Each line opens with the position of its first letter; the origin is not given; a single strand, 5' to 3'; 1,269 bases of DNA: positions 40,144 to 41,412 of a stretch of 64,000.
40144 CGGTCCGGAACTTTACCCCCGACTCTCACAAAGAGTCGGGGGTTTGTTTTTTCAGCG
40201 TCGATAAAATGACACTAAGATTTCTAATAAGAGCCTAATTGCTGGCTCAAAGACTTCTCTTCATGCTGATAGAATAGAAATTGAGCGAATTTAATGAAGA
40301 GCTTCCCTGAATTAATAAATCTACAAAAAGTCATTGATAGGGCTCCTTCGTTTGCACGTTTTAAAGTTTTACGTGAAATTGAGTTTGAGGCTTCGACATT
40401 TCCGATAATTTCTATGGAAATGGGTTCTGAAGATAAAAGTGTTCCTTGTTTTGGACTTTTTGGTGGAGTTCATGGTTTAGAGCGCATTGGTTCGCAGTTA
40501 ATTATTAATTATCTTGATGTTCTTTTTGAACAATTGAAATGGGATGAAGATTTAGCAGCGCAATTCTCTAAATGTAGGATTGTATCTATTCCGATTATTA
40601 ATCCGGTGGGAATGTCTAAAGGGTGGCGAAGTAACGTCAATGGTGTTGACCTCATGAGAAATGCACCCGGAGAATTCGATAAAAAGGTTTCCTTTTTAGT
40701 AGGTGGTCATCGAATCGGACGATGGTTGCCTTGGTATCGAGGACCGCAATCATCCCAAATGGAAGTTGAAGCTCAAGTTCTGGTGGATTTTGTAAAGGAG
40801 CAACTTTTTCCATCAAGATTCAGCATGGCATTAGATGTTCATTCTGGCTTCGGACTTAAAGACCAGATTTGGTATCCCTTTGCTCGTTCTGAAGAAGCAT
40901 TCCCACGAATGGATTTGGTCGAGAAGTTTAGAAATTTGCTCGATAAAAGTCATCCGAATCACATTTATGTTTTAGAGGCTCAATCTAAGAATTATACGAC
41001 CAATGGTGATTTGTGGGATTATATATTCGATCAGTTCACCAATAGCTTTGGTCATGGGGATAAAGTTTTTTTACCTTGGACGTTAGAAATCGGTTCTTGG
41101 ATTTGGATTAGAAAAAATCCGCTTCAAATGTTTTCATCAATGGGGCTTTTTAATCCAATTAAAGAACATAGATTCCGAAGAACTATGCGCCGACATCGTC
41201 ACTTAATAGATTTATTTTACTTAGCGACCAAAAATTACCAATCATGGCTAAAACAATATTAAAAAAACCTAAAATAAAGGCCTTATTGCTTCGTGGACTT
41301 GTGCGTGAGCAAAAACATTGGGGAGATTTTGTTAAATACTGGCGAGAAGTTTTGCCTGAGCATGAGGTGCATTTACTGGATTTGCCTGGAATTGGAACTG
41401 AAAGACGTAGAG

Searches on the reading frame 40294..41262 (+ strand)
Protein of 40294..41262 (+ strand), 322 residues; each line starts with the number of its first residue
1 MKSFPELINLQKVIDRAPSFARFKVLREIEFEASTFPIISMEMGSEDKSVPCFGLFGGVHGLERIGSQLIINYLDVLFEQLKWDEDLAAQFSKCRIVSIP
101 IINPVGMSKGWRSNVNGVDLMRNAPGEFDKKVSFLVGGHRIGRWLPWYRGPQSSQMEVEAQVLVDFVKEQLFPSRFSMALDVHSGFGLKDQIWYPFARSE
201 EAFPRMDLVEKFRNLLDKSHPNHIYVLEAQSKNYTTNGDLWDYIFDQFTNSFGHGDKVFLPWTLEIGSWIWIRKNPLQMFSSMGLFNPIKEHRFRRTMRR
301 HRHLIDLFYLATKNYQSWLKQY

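Call 10: search_protein_families(library=pfam, proteins=[window:40294-41262:+], max_evalue=0.001)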
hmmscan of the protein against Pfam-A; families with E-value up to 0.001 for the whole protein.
window:40294-41262:+ (322 aa): 2 families
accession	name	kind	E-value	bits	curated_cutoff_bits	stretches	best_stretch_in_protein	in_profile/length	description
PF00246.29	Peptidase_M14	-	5.5e-13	49.6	21.6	1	50-241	46-236/286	Zinc carboxypeptidase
PF10994.13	DUF2817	-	0.00018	21.5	23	0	56-123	57-117/341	Protein of unknown function (DUF2817)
